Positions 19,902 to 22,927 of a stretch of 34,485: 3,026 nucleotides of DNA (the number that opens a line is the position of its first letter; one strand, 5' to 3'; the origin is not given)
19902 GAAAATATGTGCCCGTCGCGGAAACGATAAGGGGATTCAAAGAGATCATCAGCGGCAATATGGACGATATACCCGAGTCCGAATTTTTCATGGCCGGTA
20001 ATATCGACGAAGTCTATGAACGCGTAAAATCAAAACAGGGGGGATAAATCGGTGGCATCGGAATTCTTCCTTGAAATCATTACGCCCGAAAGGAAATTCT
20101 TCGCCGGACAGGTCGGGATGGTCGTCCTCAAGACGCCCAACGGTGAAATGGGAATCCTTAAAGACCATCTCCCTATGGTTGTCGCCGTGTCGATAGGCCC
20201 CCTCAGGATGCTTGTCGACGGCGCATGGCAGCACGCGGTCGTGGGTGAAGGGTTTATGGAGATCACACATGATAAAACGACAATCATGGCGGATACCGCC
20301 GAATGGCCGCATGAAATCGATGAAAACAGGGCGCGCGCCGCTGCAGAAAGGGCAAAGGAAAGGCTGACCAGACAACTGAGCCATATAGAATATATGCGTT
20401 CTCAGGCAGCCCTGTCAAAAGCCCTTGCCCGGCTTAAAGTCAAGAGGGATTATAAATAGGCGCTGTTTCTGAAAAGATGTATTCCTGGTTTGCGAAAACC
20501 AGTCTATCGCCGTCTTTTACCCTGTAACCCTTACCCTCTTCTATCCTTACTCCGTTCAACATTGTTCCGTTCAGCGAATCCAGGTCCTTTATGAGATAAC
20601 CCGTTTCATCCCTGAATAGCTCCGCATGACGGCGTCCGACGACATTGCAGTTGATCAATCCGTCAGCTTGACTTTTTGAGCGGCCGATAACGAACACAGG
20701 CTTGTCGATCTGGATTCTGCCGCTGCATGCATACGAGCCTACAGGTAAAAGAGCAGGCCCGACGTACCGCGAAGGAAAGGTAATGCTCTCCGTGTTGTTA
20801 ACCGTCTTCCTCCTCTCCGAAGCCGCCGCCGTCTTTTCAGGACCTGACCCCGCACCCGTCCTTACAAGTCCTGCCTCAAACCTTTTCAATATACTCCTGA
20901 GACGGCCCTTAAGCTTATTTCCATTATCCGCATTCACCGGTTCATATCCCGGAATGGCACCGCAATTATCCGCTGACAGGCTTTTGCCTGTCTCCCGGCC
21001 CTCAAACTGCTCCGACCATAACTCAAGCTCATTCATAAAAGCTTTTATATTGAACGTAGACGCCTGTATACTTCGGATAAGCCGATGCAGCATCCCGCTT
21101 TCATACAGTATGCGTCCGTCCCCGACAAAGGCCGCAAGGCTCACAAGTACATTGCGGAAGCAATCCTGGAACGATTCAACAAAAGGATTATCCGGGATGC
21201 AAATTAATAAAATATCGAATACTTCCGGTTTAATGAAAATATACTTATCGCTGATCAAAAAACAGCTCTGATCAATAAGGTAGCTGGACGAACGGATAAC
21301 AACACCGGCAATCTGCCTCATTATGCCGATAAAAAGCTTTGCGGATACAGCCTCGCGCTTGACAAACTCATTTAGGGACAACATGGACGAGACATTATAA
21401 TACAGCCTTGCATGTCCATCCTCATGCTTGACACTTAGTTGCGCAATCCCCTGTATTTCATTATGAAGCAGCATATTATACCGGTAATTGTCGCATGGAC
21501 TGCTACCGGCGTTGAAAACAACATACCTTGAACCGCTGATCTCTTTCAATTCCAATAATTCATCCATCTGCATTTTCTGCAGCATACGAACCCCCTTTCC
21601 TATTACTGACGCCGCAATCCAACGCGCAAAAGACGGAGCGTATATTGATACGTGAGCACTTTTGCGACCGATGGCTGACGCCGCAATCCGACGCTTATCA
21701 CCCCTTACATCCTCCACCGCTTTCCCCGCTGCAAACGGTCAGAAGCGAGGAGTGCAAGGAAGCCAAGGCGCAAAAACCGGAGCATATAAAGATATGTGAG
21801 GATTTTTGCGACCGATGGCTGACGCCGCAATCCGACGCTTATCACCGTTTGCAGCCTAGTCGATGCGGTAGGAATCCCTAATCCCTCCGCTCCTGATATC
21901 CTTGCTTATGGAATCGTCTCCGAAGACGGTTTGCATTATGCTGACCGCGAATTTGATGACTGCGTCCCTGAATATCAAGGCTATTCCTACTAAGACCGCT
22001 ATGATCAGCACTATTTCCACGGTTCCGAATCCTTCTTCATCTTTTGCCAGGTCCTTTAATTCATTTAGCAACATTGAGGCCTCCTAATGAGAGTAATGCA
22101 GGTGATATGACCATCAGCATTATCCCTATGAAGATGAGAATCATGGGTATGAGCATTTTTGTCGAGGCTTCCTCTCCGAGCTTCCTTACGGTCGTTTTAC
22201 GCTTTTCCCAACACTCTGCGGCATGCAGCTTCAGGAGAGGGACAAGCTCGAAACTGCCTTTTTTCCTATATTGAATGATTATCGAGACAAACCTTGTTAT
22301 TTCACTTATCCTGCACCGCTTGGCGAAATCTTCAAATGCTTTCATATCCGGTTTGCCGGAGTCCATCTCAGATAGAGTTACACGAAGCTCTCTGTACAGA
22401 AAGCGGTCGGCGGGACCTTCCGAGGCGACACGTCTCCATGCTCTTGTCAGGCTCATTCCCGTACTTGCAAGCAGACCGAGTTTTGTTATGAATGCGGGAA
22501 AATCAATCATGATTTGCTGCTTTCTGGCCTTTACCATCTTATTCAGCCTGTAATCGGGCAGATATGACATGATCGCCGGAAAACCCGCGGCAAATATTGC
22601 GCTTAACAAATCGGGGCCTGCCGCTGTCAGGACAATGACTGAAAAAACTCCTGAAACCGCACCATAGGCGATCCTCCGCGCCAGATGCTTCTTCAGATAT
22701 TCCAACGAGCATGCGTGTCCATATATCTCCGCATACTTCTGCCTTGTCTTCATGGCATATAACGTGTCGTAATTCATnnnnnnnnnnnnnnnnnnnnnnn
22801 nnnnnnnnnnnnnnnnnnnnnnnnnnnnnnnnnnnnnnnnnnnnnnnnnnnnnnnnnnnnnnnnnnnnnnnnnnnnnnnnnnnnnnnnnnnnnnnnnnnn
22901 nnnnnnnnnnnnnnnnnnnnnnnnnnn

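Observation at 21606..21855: Duplicated structured element with compensatory changes between the Flp pilin gene and the FHA gene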

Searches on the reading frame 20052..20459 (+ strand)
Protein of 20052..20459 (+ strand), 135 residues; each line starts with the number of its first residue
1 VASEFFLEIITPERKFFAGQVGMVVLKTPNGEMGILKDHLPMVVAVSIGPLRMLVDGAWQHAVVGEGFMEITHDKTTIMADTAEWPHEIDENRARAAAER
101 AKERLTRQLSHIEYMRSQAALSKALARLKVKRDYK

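Call 69: find_encoding_contigs(protein=window:20052-20459:+, flank=10000, max_places=10)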
Protein window:20052-20459:+ (135 aa): 1 contig read that carries it; 1 place shown.
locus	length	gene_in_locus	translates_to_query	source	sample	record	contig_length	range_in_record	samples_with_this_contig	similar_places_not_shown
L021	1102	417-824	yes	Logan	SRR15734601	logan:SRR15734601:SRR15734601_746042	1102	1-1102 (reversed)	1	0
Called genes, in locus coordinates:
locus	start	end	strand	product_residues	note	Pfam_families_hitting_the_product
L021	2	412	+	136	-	?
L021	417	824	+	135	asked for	PF02823:ATP-synt_DE_N, PF00401:ATP-synt_DE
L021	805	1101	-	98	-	?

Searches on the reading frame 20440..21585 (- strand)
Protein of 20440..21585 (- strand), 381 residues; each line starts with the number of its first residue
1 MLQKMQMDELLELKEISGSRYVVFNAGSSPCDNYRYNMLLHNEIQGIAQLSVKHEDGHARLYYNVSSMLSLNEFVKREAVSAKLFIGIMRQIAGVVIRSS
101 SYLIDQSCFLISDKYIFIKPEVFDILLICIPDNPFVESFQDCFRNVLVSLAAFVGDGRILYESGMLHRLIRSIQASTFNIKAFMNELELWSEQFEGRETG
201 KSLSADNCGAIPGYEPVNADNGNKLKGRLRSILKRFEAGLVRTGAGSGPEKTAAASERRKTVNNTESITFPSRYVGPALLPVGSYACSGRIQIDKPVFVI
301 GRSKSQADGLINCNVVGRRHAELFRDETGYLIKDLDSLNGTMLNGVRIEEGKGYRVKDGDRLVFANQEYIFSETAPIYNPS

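Call 21: find_encoding_contigs(protein=window:20440-21585:-, flank=10000, max_places=10)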
Protein window:20440-21585:- (381 aa): no gene with exactly this product is on record in the collection.

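Call 22: find_homologous_proteins(query=window:20440-21585:-)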
Query window:20440-21585:- (381 aa): 2 proteins with E <= 0.001 among 3073 candidates.
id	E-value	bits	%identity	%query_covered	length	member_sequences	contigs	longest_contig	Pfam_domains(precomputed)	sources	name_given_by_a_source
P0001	4.2e-252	853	100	100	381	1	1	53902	PF19909.5,PF00498.32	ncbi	-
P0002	5.1e-7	47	35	34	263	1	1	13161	PF18912.7,PF13240.12,PF00498.32,PF12773.14,PF17032.11,PF16697.11,PF24460.2,PF13248.12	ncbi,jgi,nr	ncbi:MAG: FHA domain-containing protein [Clostridiales Family XIII bacterium]|jgi:pSer/pThr/pTyr-bin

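Call 23: find_encoding_contigs(protein=P0001, flank=10000, max_places=10)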
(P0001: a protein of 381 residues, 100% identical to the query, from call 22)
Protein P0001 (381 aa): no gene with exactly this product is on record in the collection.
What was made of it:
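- Tried and rejected: The exact look-up of the FHA protein failed (calls 21, 23).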

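Call 47: search_protein_families(library=pfam, proteins=[window:20440-21585:-])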
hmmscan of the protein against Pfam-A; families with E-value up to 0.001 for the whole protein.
window:20440-21585:- (381 aa): 3 families
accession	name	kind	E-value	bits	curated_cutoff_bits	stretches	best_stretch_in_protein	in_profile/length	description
PF19909.4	DUF6382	-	1.5e-23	83.7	26.7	1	19-147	7-137/163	Domain of unknown function (DUF6382)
PF00498.31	FHA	-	4.6e-16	59.5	20.7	1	299-364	2-66/67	FHA domain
PF16697.10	Yop-YscD_cpl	-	8.8e-06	26.3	33.2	1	292-362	13-81/94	Inner membrane component of T3SS, cytoplasmic domain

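Call 68: find_encoding_contigs(protein=P0004, flank=10000, max_places=10)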
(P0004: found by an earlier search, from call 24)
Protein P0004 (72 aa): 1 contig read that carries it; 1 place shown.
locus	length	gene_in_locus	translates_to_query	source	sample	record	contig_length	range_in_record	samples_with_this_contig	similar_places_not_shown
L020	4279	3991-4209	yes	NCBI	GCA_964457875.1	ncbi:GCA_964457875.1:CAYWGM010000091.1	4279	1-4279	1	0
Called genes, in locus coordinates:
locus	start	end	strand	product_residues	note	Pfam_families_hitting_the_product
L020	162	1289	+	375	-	PF01656:CbiA, PF13614:AAA_31 (weak)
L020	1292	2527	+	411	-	PF00437:T2SSE, PF27713:UCP018868 (weak)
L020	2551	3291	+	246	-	PF00482:T2SSF (faint)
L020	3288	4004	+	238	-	PF00482:T2SSF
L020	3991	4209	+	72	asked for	PF16982:Flp1_like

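Call 71: find_encoding_contigs(protein=P0002, flank=6000, max_places=3)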
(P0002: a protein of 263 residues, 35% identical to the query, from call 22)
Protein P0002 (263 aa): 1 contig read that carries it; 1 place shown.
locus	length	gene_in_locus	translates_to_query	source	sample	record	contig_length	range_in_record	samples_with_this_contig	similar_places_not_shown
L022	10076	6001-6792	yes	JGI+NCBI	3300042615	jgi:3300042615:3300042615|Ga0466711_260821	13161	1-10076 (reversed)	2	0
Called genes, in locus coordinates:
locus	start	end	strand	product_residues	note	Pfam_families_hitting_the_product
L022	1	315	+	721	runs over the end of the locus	PF13240:Zn_Ribbon_1 (weak)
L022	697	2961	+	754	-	PF13240:Zn_Ribbon_1 (weak)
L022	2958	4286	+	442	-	PF00498:FHA, PF02463:SMC_N (weak), PF00005:ABC_tran, PF13304:AAA_21 (faint)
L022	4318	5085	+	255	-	PF01061:ABC2_membrane, PF12698:ABC2_membrane_3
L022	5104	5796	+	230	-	PF13240:Zn_Ribbon_1 (weak), PF13248:Zn_ribbon_3 (weak)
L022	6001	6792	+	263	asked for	PF17032:Zn_ribbon_15 (faint), PF18912:DZR_2 (faint), PF24460:DUF7575 (faint), PF12773:DZR, PF13240:Zn_Ribbon_1 (weak), PF13240:Zn_Ribbon_1 (weak), PF16697:Yop-YscD_cpl (weak), PF00498:FHA, +1 more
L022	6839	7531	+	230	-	PF13672:PP2C_2 (weak)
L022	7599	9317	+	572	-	PF00069:Pkinase, PF07714:PK_Tyr_Ser-Thr, PF03109:ABC1 (weak)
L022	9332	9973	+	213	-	-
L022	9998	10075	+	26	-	?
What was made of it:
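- Tried and rejected: Only the protein itself and one distant FHA-domain protein in a non-tad locus were found (calls 22, 71).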

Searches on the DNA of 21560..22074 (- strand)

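Call 32: search_rna_families(sources=[L018, L008, L017], threshold=gathering)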
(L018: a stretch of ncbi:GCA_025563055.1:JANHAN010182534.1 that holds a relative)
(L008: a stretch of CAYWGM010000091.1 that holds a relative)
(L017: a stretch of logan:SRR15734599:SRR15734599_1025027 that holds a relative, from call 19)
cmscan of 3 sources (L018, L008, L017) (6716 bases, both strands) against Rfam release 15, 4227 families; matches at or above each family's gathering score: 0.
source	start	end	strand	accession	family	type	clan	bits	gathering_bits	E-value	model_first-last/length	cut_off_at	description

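Call 40: search_dna_similar(query=window:21596-21860:+, collection=plasmids, mode=distant, max_evalue=0.01)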
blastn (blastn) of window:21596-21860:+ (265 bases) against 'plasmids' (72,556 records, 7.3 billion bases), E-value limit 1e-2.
No match.

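Call 59: build_rna_model(alignment_id=A5, structure=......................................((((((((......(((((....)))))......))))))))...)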
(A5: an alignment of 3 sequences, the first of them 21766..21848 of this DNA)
Model R1 built from alignment A5 (3 sequences, 83 columns); structure: as given.
model positions 83; base pairs 13; branch points 0; effective number of sequences 1.43; information 0.685 bits per position. Calibrated on 0.2 Mb of random sequence (short: E-values are rough).
structure used (alignment columns):
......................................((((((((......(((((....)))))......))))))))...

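Call 60: search_with_rna_model(model_id=R1, source=window, filters=off, max_evalue=10)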
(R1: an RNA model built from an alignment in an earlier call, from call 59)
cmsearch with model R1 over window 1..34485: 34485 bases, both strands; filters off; matches with E-value up to 10: 22.
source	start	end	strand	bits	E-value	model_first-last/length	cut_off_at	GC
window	21622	21704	-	111.7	6.2e-31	1-83/83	no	0.55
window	21766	21848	-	110.2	1.6e-30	1-83/83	no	0.51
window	21735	21813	+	26.4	2.8e-06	1-83/83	no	0.49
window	21625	21666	+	15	0.0055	39-80/83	no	0.48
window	17276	17354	+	8.4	0.43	1-83/83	no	0.53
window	23440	23504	-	7.7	0.7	1-83/83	no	0.46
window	15050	15135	+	7.4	0.86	1-83/83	no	0.43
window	278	339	+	7.3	0.89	1-83/83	no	0.44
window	21586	21620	-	7.3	0.93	16-83/83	no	0.54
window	29871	29893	+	6.9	1.2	1-83/83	no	0.52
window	23900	23957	-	6.6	1.5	1-83/83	no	0.5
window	10700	10719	+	6.3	1.7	1-83/83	no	0.55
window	9934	9953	+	6.2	1.9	1-83/83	no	0.45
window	27821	27844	+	6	2.2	1-83/83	no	0.58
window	33602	33620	+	5.6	2.8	53-71/83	no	0.32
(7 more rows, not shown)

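Call 63: search_rna_families(source=window, start=21560, end=21900, threshold=evalue, max_evalue=10)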
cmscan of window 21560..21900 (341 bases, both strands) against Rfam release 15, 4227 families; matches with E-value up to 10: 2.
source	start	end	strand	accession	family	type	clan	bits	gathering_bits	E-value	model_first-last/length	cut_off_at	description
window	21701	21761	-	RF03207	mir-3960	Gene; miRNA;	-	18.7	73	3.3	1-73/73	no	mir-3960 microRNA precursor family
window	21560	21603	-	RF01360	CRISPR-DR47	Gene; CRISPR;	-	16.1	39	2.1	1-37/37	no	CRISPR RNA direct repeat element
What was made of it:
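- On Any Rfam RNA family: In E-value mode only two chance-level hits appeared (E = 2-3, far below gathering; call 63).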

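Call 67: search_dna_similar(query=window:21596-21860:+, collection=phages, mode=distant, max_evalue=0.01)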
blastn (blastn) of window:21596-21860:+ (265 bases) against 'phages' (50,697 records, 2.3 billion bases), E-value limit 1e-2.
No match.
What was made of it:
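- Tried and rejected: Plasmids and phages. blastn found no match (calls 40, 67).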

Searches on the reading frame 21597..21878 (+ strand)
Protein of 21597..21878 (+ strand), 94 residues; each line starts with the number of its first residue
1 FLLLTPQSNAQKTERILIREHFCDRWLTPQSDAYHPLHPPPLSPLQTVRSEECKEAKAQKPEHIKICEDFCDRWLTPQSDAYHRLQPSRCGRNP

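Call 51: search_protein_representatives(protein=window:21597-21878:+)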
Query: 94 residues. Proteins with E-value up to 0.001 (for the whole library): 1; up to 1e-10: 1; up to 1e-30: 0. The best 1 are listed.
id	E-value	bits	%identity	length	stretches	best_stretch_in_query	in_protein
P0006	9.7e-11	58.3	74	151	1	47-84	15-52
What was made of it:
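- An exhaustive search of 1.84 billion representative proteins found only P0006 (call 51).
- Tried and rejected: It returned only P0006 again (call 51).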

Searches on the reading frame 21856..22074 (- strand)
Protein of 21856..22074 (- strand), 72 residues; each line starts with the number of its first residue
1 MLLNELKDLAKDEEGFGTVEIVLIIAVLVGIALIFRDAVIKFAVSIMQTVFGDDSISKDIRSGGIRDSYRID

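Call 19: find_encoding_contigs(protein=window:21856-22074:-, flank=10000, max_places=10)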
Protein window:21856-22074:- (72 aa): 1 contig read that carries it; 1 place shown.
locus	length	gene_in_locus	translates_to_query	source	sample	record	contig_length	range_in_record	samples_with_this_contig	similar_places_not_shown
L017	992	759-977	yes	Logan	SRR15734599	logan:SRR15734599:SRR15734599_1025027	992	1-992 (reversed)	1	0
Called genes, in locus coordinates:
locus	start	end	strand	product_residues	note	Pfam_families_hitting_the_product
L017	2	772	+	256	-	?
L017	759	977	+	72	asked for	PF16982:Flp1_like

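Call 24: list_cluster_members(proteins=[P0001, window:21856-22074:-, window:22061-22777:-])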
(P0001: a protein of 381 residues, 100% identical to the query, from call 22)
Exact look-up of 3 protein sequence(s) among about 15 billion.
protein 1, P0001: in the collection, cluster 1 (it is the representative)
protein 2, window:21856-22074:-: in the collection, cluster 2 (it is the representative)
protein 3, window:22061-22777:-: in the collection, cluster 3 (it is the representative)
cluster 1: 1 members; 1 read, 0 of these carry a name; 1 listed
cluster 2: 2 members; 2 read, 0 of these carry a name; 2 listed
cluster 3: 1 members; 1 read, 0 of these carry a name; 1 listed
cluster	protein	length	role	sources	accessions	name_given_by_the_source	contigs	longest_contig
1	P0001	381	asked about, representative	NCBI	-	-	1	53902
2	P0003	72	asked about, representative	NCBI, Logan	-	-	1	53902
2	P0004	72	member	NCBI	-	-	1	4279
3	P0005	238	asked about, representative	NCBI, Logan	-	-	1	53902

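Call 47: search_protein_families(library=pfam, proteins=[window:21856-22074:-])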
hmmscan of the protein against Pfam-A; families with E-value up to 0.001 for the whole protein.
window:21856-22074:- (72 aa): 1 family
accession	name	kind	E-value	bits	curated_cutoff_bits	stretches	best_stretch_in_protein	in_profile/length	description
PF16982.10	Flp1_like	-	2.8e-14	52.7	33.5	1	9-51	2-44/49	Putative Flagellin, Flp1-like, domain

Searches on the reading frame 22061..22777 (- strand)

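Call 47: search_protein_families(library=pfam, proteins=[window:22061-22777:-])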
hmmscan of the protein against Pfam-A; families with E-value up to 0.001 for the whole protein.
window:22061-22777:- (238 aa): 1 family
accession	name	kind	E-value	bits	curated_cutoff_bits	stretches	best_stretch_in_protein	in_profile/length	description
PF00482.28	T2SSF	-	2.6e-12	47.2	25.2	1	96-226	1-125/125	Type II secretion system (T2SS), protein F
